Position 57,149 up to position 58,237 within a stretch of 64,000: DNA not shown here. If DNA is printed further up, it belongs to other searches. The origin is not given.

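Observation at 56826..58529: C-terminally truncated FtsZ/tubulin GTPase-domain protein preceded by an RHH regulator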

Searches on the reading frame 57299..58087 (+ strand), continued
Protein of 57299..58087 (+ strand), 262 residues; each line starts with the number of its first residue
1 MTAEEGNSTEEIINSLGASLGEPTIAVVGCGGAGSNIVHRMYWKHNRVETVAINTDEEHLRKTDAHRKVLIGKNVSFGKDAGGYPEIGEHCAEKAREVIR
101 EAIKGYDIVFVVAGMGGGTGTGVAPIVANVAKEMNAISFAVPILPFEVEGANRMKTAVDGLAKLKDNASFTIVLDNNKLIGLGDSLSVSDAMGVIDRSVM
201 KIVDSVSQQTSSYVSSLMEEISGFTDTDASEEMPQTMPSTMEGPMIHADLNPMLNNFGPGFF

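Call 40: predict_structure(alignment_id=A3)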
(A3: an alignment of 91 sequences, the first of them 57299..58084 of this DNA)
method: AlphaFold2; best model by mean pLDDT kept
length: 262 residues; sequences in the alignment: 91
mean_pLDDT: 77.5   pTM: 0.73
mean pLDDT of the five models: 77.5, 75.6, 72.3, 70.7, 70.5
residues with pLDDT >= 90: 119; 70-90: 67; 50-70: 30; < 50: 46
segments of 3 or more residues with pLDDT < 50: 1-7, 225-243, 245-262
pLDDT, mean of each block of 10 residues (from residue 1): 43 52 88 92 84 92 94 65 85 94 95 92 97 95 91 93 96 87 72 88 88 76 49 36 41 37 34
secondary structure, 60 per line:
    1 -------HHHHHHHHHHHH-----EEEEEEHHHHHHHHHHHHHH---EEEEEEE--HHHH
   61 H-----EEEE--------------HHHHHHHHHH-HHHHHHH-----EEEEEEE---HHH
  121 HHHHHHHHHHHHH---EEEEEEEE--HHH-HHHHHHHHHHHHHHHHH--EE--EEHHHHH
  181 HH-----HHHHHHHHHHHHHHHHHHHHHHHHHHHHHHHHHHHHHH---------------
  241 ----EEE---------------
elements in order: H8-19 E25-30 H31-44 E48-54 H57-61 E67-70 H85-94 H96-102 E108-114 H118-133 E137-144 H151-167 H176-182 H188-225 E245-247

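Call 43: fold_search(model_id=the predicted structure, library=pdb)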
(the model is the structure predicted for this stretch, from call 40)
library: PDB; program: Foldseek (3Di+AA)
matches with E <= 10: 1904; with E <= 0.001: 748
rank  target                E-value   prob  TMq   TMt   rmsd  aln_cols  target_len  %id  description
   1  1w5f_A                1.1e-20  1.00  0.67  0.56   1.7       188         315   40  FtsZ, T7 mutated, domain swapped (T. maritima) (released 2004-12-01)
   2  2vap                  1.5e-20  1.00  0.71  0.56   3.3       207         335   40  FtsZ GDP M. jannaschii (released 2007-09-11)
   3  1w5a_B                3.0e-20  1.00  0.68  0.54   3.0       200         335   40  FtsZ dimer, MgGTP soak (M. jannaschii) (released 2004-12-01)
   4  5mn4                  6.7e-20  1.00  0.67  0.58   1.7       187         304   42  S. aureus FtsZ 12-316 F138A GDP Open form (1FOf) (released 2016-12-21)
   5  5xdv                  7.5e-20  1.00  0.68  0.58   1.5       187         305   42  Staphylococcus aureus FtsZ 12-316 G196S complexed with TXA6101 (released 2017-08-02)
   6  1w5e_B                9.1e-20  1.00  0.68  0.54   2.8       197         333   41  FtsZ W319Y mutant, P1 (M. jannaschii) (released 2004-12-01)
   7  1w58                  9.7e-20  1.00  0.70  0.55   2.6       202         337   40  FtsZ GMPCPP soak I213 (M. jannaschii) (released 2004-12-01)
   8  3vo8_A                1.0e-19  1.00  0.67  0.58   1.7       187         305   42  Staphylococcus aureus FtsZ GDP-form (released 2012-08-29)
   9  4dxd                  1.1e-19  1.00  0.67  0.58   1.7       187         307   42  Staphylococcal Aureus FtsZ in complex with 723 (released 2012-05-23)
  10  6y1v_A                1.2e-19  1.00  0.66  0.57   1.8       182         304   41  Mycobacterium tuberculosis FtsZ-GTP-gamma-S in complex with 4-hydroxycoumarin (released 2021-06-09)
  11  1rlu_A                1.2e-19  1.00  0.66  0.57   1.7       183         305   40  Mycobacterium tuberculosis FtsZ in complex with GTP-gamma-S (released 2004-08-31)
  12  6kvq                  1.5e-19  1.00  0.69  0.59   1.7       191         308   41  S. aureus FtsZ in complex with BOFP (compound 3) (released 2020-01-15)
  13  7ohk                  1.6e-19  1.00  0.68  0.58   1.6       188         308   41  SaFtsZ complexed with GDP, BeF3- and Mg2+ (released 2022-03-02)
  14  6ym9_A                1.6e-19  1.00  0.65  0.56   1.8       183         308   41  Mycobacterium tuberculosis FtsZ in complex with GTP-gamma-S (released 2021-04-21)
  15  1w5a_A                1.6e-19  1.00  0.70  0.56   2.1       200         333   40  FtsZ dimer, MgGTP soak (M. jannaschii) (released 2004-12-01)
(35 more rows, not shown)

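Call 53: list_cluster_members(proteins=[P0001, P0003, P0004, P0008, P0010, P0011, P0012, P0015, P0062, P0110])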
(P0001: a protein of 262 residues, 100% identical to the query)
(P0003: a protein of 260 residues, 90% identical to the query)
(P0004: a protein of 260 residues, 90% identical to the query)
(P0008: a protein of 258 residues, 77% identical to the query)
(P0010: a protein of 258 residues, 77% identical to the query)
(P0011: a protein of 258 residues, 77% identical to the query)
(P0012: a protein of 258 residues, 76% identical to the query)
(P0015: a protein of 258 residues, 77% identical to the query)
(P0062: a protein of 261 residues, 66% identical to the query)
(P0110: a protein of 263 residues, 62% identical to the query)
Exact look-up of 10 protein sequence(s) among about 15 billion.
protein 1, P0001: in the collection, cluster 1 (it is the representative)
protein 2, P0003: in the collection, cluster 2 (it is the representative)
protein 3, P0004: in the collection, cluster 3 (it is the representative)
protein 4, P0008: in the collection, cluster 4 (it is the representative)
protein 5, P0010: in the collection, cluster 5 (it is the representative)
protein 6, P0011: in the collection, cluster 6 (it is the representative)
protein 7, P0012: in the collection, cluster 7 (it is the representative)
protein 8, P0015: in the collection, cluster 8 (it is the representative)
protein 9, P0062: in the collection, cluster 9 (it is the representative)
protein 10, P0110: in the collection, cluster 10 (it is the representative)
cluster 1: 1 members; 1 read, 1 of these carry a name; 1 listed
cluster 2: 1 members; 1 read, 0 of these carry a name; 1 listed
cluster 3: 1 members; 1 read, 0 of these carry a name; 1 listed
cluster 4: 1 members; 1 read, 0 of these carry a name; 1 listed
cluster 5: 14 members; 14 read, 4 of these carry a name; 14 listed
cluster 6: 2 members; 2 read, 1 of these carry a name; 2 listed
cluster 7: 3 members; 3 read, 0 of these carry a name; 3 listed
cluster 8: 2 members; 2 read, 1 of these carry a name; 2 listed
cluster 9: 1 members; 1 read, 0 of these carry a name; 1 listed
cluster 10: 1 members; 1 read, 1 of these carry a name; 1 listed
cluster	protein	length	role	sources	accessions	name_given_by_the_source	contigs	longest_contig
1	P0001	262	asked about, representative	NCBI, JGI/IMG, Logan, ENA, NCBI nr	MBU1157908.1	MAG: hypothetical protein KKE24_01045 [Candidatus Thermoplasmatota archaeon] | hypothetical protein [Candidatus Thermoplasmatota archaeon]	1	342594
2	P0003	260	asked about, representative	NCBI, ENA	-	-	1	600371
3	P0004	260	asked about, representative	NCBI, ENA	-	-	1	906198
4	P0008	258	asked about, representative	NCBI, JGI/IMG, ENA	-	-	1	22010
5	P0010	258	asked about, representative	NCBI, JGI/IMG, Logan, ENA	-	cell division protein FtsZ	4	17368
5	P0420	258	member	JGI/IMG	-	cell division protein FtsZ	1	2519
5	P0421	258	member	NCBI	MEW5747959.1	MAG: hypothetical protein AB1793_04105 [Candidatus Thermoplasmatota archaeon]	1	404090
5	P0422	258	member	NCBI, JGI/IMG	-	cell division protein FtsZ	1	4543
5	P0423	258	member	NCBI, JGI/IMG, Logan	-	-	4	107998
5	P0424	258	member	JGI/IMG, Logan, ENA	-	-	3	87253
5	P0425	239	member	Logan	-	-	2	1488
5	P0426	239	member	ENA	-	-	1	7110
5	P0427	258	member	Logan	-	-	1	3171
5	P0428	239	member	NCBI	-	-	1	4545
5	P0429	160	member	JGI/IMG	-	-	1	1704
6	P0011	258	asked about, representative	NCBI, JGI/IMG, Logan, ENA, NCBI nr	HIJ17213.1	MAG TPA: hypothetical protein HA364_05515 [Thermoplasmata archaeon] | hypothetical protein [Thermoplasmata archaeon]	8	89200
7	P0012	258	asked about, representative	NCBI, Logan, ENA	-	-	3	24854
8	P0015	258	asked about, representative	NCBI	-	-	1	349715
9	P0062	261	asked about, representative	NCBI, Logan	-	-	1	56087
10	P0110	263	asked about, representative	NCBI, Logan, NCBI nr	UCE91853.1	MAG: hypothetical protein JSV90_01505 [Methanobacteriota archaeon] | MAG: hypothetical protein JSV90_01505 [Euryarchaeota archaeon]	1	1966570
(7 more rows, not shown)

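Call 60: find_homologous_proteins(query=A4, max_evalue=1e-10)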
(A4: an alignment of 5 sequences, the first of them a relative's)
Query A4 (5 sequences) (233 aa, profile of the alignment): 7997 proteins with E <= 1e-10 among 8000 candidates; the best 120 are listed.
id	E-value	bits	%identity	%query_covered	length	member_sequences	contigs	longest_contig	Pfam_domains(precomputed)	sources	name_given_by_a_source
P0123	3.7e-119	415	39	84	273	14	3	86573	PF00091.32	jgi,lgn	jgi:cell division protein FtsZ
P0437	1.7e-113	397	39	84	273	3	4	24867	PF00091.32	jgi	jgi:cell division protein FtsZ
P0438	5.1e-110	385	38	84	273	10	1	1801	PF00091.32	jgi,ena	-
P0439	1.3e-108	381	38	79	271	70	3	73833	PF00091.32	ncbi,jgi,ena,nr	ncbi:MAG: hypothetical protein KBA58_05810 [Methanomassiliicoccales archaeon]|jgi:cell division prot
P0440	2.4e-108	380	37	82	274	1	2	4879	PF00091.32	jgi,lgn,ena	-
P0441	3.6e-106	373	41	78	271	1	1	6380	PF00091.32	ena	-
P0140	8.5e-106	371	36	84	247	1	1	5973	PF00091.32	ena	-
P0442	6.8e-105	368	38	83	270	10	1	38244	PF00091.32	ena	-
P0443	1.3e-104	367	38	78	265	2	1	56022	PF00091.32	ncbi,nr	ncbi:MAG: hypothetical protein GXY70_02845 [Euryarchaeota archaeon]|nr:hypothetical protein [Euryarc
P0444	1.4e-104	367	39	78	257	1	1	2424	PF00091.32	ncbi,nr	ncbi:MAG TPA: hypothetical protein P5189_05140, partial [Methanomassiliicoccales archaeon]|nr:hypoth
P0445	1.5e-104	367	39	83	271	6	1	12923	PF00091.32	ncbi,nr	ncbi:MAG: hypothetical protein E4H30_04850 [Methanomassiliicoccus sp.]|nr:MAG: hypothetical protein 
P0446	1.7e-104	367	38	83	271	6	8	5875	PF00091.32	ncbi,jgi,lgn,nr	ncbi:MAG: Cell division protein FtsZ 1 [Methanomassiliicoccales archaeon PtaB.Bin134]|jgi:cell divis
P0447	1.7e-104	367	36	93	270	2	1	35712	PF00091.32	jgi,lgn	jgi:cell division protein FtsZ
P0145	1.8e-104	367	35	82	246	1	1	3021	PF00091.32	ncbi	-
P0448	1.7e-103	364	38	83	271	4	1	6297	PF00091.32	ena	-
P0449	3.7e-103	363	40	78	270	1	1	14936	PF00091.32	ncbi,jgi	-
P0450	6.2e-103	362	38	78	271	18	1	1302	PF00091.32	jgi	-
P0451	2.9e-102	360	39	83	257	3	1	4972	PF00091.32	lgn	-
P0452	1.2e-101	358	38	84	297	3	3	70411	PF00091.32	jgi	jgi:cell division protein FtsZ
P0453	4.5e-101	356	40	79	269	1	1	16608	PF00091.32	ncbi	-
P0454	7.4e-100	352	40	82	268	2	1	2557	PF00091.32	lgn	-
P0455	1.6e-99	351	99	100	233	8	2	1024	PF00091.32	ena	-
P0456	4.2e-99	349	37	92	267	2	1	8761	PF00091.32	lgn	-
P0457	4.2e-99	349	39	82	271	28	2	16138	PF00091.32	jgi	jgi:cell division protein FtsZ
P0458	4.8e-99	349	37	85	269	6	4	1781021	PF00091.32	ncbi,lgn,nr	ncbi:MAG: hypothetical protein H5T41_02275 [Methanomassiliicoccales archaeon]|nr:hypothetical protei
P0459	1.4e-98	348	40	82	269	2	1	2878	PF00091.32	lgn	-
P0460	1.7e-98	347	38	91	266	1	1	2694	PF00091.32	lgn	-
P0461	6.2e-98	346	40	78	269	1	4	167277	PF00091.32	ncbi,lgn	ncbi:MAG: hypothetical protein QW083_02820 [Methanomassiliicoccales archaeon]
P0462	7.2e-98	345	38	82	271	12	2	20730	PF00091.32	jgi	jgi:cell division protein FtsZ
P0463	2.3e-97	344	37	82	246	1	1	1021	PF00091.32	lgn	-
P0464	5.3e-96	339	42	84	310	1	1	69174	PF00091.32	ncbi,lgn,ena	-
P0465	2.3e-94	334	37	95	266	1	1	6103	PF00091.32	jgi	jgi:cell division protein FtsZ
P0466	6.5e-94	332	36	93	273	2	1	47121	PF00091.32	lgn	-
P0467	2.2e-93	331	38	81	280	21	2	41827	PF00091.32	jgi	jgi:cell division protein FtsZ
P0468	2.4e-93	330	37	94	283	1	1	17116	PF00091.32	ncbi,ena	-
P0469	5.5e-93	329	33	94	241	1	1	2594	PF00091.32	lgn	-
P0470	1.2e-92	328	39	84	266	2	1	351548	PF00091.32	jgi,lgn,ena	-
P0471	7.1e-92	326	38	84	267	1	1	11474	PF00091.32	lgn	-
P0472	2.9e-91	324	41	78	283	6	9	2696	PF00091.32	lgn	-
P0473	3.4e-91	323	37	84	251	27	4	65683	PF13809.13,PF00091.32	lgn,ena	-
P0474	6.1e-91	323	40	82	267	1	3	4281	PF00091.32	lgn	-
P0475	1.8e-90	321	39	82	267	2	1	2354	PF00091.32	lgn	-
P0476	2.7e-90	321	37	84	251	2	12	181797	PF00091.32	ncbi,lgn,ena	-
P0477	3.5e-90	320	38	84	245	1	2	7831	PF00091.32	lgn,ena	-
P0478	3.8e-90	320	38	82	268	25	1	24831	PF00091.32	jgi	jgi:cell division protein FtsZ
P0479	6.7e-90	319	38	83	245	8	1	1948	PF00091.32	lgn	-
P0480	2.4e-89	317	41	78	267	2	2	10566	PF00091.32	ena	-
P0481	9.1e-89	315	39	85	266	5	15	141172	PF00091.32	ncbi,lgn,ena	-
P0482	1.1e-88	315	40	82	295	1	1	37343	PF00091.32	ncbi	ncbi:MAG: hypothetical protein QW520_06745 [Methanomassiliicoccales archaeon]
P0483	2.8e-88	314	38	78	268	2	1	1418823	PF00091.32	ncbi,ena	-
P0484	3.9e-88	313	37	95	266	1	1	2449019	PF00091.32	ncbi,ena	-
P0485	1.0e-87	312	39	78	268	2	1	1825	PF00091.32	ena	-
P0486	1.7e-87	311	39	77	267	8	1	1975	PF00091.32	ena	-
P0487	2.4e-87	311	35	92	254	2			PF00091.32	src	-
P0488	2.7e-87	311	37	84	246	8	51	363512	PF00091.32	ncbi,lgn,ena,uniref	ncbi:hypothetical protein [Candidatus Methanomassiliicoccus intestinalis]|uniref:hypothetical protei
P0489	5.2e-87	310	38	81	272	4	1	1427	PF00091.32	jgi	-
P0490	8.0e-87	309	38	78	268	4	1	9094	PF00091.32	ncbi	-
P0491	3.1e-86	307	36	87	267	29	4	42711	PF00091.32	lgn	-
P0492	4.0e-86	307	36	83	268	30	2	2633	PF00091.32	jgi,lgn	jgi:cell division protein FtsZ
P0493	5.7e-86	306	80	100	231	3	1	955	PF00091.32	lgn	-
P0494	6.0e-86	306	38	85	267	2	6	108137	PF00091.32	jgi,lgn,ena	-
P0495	3.4e-84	300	35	85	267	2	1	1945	PF00091.32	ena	-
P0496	4.1e-83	297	70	100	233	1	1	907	PF00091.32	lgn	-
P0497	2.6e-79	284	68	100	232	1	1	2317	PF00091.32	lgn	-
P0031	1.2e-76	276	39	84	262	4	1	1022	PF00091.32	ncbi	-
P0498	3.9e-76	274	48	78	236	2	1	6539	PF00091.32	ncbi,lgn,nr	ncbi:MAG: cell division protein FtsZ [Methanomassiliicoccaceae archaeon]|nr:cell division protein Ft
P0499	7.1e-76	273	55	91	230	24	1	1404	PF00091.32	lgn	-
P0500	1.2e-75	272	53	78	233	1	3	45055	PF00091.32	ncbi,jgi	jgi:cell division protein FtsZ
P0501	2.3e-75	272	51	96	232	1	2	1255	PF00091.32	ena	-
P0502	2.8e-75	271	49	80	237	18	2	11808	PF00091.32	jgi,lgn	jgi:cell division protein FtsZ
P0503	3.2e-75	271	44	91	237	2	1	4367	PF00091.32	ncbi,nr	ncbi:MAG: cell division protein FtsZ [Methanomassiliicoccaceae archaeon]|nr:cell division protein Ft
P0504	5.6e-75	270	54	86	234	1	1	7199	PF00091.32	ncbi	-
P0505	9.7e-75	270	47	91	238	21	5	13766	PF00091.32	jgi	-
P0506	1.5e-74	269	52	94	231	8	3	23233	PF00091.32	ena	-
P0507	1.8e-74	269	48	96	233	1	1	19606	PF00091.32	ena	-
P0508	1.9e-74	269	49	96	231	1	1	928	PF00091.32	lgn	-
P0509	2.0e-74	268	46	78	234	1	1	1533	PF00091.32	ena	-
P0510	2.2e-74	268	48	96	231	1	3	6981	PF00091.32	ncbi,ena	-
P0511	2.4e-74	268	50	99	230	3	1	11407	PF00091.32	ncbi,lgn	-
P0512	4.0e-74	267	50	96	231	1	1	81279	PF00091.32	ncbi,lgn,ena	-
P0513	4.4e-74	267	46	78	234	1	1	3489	PF00091.32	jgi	jgi:cell division protein FtsZ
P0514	6.2e-74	267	49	78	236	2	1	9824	PF00091.32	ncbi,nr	ncbi:MAG: cell division protein FtsZ [Methanomassiliicoccaceae archaeon]|nr:cell division protein Ft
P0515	1.1e-73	266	51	96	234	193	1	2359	PF00091.32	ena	-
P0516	1.2e-73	266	54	87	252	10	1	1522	PF00091.32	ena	-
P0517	1.3e-73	266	46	78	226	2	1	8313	PF00091.32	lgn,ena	-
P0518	1.5e-73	266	52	78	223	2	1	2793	PF00091.32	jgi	jgi:cell division protein FtsZ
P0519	1.6e-73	266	50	96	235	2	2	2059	PF00091.32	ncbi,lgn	-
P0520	1.9e-73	265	50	98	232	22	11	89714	PF00091.32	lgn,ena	-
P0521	2.3e-73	265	50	78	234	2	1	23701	PF00091.32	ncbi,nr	ncbi:MAG: cell division protein FtsZ [Methanomassiliicoccaceae archaeon]|nr:cell division protein Ft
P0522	3.1e-73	265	49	78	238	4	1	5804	PF00091.32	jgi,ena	-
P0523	3.2e-73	265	49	96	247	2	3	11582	PF00091.32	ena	-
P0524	3.3e-73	264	50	95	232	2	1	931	PF00091.32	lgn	-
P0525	3.9e-73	264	51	79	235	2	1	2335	PF00091.32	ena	-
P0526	4.5e-73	264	48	80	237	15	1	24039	PF00091.32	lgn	-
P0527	5.3e-73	264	46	77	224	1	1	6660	PF00091.32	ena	-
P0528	1.1e-72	263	44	83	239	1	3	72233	PF00091.32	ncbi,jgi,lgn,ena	-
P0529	1.1e-72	263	41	94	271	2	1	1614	PF00091.32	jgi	jgi:cell division protein FtsZ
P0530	1.3e-72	263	49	98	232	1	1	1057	PF00091.32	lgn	-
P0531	1.3e-72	262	46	78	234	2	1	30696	PF00091.32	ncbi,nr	ncbi:MAG: cell division protein FtsZ [Methanomassiliicoccaceae archaeon]|nr:cell division protein Ft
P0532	1.4e-72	262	47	78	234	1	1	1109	PF00091.32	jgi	jgi:cell division protein FtsZ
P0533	1.8e-72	262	45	79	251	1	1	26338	PF00091.32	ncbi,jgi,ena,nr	ncbi:MAG: cell division protein FtsZ [Methanomassiliicoccaceae archaeon]|nr:cell division protein Ft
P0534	2.0e-72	262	47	78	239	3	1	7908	PF00091.32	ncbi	-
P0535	4.9e-72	261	48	96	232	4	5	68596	PF00091.32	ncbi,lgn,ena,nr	ncbi:MAG: cell division protein FtsZ [Candidatus Methanomethylophilaceae archaeon]|nr:cell division 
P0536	5.0e-72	261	49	97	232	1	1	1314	PF00091.32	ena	-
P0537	5.2e-72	261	46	78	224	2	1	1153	PF00091.32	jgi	-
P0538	6.1e-72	260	50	96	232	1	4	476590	PF00091.32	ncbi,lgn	-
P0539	8.0e-72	260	50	96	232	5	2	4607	PF00091.32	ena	-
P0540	8.3e-72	260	51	100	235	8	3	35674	PF00091.32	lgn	-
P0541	8.3e-72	260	41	90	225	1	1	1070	PF00091.32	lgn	-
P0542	9.1e-72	260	48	80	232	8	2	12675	PF00091.32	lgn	-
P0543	1.0e-71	260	49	98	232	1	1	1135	PF00091.32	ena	-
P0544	1.1e-71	259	51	96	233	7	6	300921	PF00091.32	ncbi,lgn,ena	-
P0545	1.6e-71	259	58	80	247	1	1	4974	PF00091.32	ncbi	-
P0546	1.7e-71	259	50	85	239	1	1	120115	PF00091.32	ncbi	-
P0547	2.0e-71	259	49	77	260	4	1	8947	PF00091.32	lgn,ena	-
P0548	2.5e-71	258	49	78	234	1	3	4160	PF00091.32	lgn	-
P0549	2.7e-71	258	51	94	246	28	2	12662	PF00091.32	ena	-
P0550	2.9e-71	258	54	82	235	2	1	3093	PF00091.32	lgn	-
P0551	3.7e-71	258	50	96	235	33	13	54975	PF00091.32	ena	-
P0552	4.8e-71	257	53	94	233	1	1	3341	PF00091.32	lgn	-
